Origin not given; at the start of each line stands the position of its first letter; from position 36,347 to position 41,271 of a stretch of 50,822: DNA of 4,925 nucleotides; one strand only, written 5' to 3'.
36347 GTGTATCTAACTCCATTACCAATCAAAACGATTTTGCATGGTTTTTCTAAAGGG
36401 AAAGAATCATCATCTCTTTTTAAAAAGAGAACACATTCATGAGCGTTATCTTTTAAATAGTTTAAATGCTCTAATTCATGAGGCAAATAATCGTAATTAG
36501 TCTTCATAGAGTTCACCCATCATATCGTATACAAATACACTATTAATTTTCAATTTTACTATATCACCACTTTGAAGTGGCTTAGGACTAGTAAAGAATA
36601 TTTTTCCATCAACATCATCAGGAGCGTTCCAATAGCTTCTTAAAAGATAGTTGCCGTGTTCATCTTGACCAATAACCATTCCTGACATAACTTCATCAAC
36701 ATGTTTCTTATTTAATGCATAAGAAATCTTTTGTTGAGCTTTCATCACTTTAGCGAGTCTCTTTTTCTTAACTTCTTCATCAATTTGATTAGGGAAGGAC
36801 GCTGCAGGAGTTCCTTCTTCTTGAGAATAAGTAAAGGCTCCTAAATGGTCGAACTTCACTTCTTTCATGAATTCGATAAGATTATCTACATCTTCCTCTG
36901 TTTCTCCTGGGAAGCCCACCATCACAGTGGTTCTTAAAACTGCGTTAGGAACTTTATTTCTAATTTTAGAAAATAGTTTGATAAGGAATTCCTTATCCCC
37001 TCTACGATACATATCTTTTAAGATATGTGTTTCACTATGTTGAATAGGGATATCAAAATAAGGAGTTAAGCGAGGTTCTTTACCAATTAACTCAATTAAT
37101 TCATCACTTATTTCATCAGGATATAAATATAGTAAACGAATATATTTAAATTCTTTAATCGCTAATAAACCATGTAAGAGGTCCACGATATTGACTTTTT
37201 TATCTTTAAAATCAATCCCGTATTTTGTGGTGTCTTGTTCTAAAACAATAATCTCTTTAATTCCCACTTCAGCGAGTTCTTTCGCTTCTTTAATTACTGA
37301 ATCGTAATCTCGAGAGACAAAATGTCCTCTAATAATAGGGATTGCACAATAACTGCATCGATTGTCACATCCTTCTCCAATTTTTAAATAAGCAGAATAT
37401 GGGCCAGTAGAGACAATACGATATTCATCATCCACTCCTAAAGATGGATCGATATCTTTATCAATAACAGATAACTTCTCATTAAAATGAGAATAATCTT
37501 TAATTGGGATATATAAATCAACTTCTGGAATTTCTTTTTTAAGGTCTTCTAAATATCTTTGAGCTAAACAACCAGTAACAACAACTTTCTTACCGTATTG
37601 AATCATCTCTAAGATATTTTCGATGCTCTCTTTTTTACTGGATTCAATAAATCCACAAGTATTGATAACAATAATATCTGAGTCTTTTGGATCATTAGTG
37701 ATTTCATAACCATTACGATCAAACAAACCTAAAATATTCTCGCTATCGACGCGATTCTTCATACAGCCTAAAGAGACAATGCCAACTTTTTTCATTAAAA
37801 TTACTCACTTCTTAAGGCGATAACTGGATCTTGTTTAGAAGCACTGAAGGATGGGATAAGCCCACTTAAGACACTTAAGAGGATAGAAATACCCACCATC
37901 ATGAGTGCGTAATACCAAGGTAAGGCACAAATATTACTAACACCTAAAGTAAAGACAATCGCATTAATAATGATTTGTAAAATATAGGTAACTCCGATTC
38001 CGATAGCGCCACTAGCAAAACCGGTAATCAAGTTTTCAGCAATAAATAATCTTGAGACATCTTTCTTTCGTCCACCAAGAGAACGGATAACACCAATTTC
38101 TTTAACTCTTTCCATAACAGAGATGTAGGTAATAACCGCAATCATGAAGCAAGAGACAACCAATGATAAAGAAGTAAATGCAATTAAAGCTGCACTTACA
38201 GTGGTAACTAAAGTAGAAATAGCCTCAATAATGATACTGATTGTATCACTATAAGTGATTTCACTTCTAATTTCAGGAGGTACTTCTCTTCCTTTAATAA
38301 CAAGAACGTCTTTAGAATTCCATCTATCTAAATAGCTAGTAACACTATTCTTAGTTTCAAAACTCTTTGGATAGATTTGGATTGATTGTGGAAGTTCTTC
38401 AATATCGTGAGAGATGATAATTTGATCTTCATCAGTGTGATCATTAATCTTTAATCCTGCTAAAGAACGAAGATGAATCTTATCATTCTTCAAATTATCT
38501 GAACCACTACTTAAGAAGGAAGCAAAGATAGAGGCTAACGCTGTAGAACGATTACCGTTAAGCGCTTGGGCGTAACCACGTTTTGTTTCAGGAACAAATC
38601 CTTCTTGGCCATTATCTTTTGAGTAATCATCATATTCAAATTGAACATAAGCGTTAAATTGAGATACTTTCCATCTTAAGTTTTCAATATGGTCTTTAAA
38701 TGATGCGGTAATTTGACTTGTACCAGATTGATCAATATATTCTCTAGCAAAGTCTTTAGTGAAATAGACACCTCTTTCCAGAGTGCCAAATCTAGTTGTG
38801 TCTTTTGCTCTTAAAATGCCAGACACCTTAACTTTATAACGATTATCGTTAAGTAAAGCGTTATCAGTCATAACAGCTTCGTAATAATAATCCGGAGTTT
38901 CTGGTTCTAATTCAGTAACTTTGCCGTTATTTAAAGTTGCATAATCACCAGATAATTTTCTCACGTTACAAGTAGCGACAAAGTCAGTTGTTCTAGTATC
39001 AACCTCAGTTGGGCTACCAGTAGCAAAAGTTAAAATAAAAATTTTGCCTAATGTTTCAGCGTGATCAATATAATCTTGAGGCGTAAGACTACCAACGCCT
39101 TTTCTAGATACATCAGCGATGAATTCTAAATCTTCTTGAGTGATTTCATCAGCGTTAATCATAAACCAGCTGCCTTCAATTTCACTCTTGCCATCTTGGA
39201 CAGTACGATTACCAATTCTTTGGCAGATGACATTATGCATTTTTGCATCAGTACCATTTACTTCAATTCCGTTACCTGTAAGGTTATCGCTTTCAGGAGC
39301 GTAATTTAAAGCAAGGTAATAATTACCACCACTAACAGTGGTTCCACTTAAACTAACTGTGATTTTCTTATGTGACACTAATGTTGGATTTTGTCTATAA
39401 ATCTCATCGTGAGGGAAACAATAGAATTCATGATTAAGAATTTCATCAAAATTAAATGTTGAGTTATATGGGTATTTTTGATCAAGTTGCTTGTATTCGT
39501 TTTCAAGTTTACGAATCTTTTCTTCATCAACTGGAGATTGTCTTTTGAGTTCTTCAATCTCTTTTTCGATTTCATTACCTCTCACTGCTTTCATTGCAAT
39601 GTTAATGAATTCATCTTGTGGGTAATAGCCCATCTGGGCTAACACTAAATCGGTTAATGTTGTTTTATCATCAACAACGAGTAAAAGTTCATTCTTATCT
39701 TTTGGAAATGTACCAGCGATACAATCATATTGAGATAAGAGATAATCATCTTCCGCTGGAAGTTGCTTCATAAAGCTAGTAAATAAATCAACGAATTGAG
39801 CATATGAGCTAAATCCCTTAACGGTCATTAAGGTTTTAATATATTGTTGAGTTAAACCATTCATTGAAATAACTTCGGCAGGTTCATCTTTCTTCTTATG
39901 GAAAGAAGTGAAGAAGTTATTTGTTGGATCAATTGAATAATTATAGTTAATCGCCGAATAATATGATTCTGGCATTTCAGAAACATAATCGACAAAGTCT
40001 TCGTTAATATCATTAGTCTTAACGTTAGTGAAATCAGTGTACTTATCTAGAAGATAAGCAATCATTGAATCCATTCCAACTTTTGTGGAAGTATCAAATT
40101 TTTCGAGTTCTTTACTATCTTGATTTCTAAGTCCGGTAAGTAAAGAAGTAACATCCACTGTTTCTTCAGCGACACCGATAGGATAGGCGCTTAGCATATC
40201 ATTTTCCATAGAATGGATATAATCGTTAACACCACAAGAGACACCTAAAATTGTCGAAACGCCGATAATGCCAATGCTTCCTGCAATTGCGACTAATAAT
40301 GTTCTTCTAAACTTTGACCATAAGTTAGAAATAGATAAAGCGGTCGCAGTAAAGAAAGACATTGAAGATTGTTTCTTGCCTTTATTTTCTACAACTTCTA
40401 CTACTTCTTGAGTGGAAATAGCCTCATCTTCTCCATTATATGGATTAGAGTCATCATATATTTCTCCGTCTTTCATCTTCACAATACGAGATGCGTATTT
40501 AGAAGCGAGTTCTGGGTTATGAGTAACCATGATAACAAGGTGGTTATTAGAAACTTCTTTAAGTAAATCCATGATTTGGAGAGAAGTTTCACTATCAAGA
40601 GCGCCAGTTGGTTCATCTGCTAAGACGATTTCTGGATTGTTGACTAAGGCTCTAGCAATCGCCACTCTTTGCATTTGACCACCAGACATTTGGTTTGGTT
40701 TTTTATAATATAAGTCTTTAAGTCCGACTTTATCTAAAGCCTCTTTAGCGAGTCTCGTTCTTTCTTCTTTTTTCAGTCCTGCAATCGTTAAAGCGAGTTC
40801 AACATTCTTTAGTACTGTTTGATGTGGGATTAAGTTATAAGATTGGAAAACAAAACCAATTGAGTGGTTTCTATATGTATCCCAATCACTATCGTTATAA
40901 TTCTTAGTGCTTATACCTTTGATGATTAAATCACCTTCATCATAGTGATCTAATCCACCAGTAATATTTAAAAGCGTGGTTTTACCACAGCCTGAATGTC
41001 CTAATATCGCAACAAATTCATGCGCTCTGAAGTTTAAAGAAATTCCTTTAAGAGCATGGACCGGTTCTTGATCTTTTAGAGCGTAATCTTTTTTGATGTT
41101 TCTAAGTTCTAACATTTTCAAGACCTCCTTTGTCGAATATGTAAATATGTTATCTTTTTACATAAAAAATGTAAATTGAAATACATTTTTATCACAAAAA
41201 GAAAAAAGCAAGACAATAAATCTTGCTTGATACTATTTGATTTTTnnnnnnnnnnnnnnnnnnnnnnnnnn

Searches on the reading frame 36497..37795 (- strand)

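Call 9: search_protein_families(library=pfam, proteins=[window:36497-37795:-], max_evalue=0.001)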
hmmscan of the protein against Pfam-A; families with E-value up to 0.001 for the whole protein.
window:36497-37795:- (432 aa): 3 families
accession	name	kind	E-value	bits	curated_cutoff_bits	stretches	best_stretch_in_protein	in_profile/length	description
PF00919.26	UPF0004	-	9.2e-27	93.4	27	1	3-96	1-97/98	Uncharacterized protein family UPF0004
PF04055.27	Radical_SAM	-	3e-21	76.8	29.5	1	138-309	2-165/166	Radical SAM superfamily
PF18693.7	TRAM_2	-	3.1e-10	40.5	27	1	374-429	8-62/63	TRAM domain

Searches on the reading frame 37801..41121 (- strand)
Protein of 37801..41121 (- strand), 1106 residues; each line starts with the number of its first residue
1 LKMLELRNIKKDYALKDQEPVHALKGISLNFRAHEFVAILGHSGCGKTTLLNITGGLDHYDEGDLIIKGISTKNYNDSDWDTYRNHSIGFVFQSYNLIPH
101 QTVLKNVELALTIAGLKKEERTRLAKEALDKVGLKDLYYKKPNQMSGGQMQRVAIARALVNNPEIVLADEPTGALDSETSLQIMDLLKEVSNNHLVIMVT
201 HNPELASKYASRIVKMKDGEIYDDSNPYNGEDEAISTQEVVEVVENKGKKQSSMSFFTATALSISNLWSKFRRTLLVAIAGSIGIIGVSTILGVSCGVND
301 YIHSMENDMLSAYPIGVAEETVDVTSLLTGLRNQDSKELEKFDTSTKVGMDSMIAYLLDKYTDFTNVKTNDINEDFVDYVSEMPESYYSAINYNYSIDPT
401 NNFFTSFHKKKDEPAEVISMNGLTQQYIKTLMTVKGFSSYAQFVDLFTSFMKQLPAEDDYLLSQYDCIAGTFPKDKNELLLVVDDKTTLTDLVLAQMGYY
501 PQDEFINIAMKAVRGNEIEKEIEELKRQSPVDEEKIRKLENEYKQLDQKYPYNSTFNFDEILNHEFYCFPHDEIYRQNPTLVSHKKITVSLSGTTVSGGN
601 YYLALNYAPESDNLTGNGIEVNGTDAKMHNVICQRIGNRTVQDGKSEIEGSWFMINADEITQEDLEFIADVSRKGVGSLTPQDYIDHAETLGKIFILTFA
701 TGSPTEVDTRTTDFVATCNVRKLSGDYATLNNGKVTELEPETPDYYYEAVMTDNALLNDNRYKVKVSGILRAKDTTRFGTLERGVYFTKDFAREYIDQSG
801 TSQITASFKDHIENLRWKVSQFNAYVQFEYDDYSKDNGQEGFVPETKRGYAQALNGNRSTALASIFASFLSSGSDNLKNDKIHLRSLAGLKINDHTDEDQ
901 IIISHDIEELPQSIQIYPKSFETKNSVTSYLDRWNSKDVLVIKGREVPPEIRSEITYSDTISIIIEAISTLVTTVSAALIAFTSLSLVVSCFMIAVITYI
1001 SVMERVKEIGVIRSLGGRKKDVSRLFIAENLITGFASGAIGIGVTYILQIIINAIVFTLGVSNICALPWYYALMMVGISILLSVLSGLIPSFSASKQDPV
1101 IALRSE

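Call 9: search_protein_families(library=pfam, proteins=[window:37801-41121:-], max_evalue=0.001)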
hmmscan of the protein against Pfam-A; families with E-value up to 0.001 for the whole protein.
window:37801-41121:- (1106 aa): 3 families
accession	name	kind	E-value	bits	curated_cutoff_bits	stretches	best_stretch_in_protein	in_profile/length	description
PF00005.33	ABC_tran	-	4.2e-35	121.8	25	1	24-172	1-136/137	ABC transporter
PF02687.27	FtsX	-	3.7e-18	66.2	25.5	1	981-1099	2-120/120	FtsX-like permease C-terminal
PF02463.25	SMC_N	-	2.1e-05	24.5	40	0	137-216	135-211/220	RecF/RecN/SMC N terminal domain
